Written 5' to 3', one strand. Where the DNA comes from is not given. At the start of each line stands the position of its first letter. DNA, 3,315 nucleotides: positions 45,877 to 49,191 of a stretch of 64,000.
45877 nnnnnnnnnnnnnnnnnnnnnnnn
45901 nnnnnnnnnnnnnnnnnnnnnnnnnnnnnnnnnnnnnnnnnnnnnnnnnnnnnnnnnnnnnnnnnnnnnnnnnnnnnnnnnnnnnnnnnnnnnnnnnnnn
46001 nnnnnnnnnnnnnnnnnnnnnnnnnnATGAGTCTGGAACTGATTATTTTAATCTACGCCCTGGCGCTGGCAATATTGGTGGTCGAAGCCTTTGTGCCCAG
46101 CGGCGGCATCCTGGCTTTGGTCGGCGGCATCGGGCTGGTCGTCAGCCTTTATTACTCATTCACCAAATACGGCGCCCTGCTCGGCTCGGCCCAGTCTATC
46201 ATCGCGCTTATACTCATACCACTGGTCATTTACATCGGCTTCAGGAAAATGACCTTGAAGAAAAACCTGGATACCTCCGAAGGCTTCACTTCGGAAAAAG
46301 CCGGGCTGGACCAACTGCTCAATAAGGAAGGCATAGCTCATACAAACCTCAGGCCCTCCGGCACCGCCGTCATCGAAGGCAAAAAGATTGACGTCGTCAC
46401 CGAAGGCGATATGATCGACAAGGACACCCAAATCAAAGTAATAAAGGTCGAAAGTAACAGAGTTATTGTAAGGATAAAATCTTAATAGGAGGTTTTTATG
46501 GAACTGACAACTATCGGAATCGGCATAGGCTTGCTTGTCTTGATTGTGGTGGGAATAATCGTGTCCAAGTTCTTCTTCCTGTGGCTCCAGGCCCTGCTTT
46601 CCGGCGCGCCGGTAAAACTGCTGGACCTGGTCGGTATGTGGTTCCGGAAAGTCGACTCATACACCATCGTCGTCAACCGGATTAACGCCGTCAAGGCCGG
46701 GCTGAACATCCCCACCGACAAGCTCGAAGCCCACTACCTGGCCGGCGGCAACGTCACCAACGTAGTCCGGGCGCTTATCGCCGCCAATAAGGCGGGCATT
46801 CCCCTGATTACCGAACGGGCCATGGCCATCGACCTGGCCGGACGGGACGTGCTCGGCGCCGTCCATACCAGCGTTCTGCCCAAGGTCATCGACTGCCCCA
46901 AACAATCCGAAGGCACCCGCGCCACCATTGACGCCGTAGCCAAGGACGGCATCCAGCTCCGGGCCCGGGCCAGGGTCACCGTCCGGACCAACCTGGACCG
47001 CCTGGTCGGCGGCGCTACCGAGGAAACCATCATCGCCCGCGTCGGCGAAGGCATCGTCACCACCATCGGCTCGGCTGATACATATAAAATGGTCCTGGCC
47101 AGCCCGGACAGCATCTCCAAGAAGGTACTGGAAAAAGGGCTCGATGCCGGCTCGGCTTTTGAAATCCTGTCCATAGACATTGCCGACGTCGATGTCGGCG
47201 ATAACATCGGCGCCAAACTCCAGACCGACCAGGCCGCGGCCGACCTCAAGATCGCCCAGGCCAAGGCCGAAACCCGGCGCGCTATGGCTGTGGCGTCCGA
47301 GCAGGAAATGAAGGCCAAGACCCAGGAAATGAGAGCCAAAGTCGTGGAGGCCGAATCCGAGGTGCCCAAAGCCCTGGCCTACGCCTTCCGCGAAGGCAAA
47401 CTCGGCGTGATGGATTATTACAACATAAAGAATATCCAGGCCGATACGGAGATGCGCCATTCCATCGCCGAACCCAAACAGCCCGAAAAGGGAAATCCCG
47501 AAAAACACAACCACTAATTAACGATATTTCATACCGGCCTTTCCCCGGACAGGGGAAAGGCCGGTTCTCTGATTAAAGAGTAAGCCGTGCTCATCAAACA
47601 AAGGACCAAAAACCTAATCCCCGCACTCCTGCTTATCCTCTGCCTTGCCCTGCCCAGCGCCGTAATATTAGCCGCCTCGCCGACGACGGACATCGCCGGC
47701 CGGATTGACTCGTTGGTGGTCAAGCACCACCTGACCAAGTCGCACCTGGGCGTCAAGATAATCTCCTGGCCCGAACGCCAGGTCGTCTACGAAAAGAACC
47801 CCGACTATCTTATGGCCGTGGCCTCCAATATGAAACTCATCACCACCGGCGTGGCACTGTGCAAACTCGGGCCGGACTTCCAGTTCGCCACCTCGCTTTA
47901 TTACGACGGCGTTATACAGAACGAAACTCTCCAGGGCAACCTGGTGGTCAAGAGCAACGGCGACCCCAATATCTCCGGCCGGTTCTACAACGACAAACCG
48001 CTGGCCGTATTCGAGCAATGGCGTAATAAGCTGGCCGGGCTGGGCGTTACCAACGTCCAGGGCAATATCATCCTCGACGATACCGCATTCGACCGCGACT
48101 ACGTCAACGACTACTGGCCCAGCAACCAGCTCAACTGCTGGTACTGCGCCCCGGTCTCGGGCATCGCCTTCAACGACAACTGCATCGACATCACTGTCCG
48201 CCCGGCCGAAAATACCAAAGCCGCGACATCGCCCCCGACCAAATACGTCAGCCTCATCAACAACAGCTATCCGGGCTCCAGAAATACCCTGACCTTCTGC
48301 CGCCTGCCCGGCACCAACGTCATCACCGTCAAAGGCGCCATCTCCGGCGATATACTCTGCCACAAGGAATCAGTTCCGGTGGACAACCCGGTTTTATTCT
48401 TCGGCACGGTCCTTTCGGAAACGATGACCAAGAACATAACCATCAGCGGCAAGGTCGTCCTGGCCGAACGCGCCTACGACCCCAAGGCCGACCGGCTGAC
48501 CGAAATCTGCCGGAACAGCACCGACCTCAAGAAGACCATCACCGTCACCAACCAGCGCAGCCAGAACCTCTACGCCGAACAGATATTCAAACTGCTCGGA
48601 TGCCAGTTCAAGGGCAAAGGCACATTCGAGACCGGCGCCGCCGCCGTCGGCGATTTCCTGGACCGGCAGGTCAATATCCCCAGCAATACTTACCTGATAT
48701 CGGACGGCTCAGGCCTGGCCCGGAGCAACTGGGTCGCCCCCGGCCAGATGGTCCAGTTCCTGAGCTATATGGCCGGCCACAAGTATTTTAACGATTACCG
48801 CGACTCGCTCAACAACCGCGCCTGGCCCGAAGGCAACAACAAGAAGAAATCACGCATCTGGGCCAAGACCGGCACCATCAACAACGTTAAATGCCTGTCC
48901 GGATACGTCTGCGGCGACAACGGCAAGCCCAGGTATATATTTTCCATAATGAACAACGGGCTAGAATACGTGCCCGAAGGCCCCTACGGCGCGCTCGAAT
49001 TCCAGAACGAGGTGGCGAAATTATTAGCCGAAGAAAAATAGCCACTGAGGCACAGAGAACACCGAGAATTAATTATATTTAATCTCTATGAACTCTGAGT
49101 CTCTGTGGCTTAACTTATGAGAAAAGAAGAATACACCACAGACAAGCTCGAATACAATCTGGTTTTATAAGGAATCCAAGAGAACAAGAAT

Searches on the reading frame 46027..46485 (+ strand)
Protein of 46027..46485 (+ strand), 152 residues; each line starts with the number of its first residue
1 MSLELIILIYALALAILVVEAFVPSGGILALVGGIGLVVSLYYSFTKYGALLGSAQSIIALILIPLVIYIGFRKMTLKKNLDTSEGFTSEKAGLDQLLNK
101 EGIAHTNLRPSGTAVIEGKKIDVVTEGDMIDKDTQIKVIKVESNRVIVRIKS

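Call 36: search_protein_families(library=pfam, proteins=[window:46027-46485:+])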
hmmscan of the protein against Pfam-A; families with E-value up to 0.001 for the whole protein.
window:46027-46485:+ (152 aa): 1 family
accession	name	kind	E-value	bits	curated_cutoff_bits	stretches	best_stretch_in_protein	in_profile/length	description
PF01957.25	NfeD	-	1.2e-12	48.2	29.1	1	95-149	2-56/57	NfeD-like C-terminal, partner-binding domain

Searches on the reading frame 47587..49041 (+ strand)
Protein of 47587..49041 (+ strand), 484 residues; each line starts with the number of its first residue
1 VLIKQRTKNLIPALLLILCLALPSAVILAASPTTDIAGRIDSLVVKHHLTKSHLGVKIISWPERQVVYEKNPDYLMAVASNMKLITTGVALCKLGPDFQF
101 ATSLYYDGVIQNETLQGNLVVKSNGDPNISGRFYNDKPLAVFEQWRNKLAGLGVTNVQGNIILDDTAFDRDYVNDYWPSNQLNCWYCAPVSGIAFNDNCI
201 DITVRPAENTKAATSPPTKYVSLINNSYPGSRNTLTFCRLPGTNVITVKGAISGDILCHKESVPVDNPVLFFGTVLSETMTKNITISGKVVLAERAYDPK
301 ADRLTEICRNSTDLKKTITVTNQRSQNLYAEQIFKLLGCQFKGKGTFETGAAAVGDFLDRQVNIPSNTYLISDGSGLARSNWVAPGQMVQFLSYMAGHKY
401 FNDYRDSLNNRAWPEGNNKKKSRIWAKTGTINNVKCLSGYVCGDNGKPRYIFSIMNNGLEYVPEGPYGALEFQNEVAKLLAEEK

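Call 36: search_protein_families(library=pfam, proteins=[window:47587-49041:+])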
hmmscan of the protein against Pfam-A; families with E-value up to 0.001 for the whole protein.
window:47587-49041:+ (484 aa): 1 family
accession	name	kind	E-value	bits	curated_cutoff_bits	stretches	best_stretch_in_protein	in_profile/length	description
PF02113.21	Peptidase_S13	-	3.5e-74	250.6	22.8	1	38-460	3-426/444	D-Ala-D-Ala carboxypeptidase 3 (S13) family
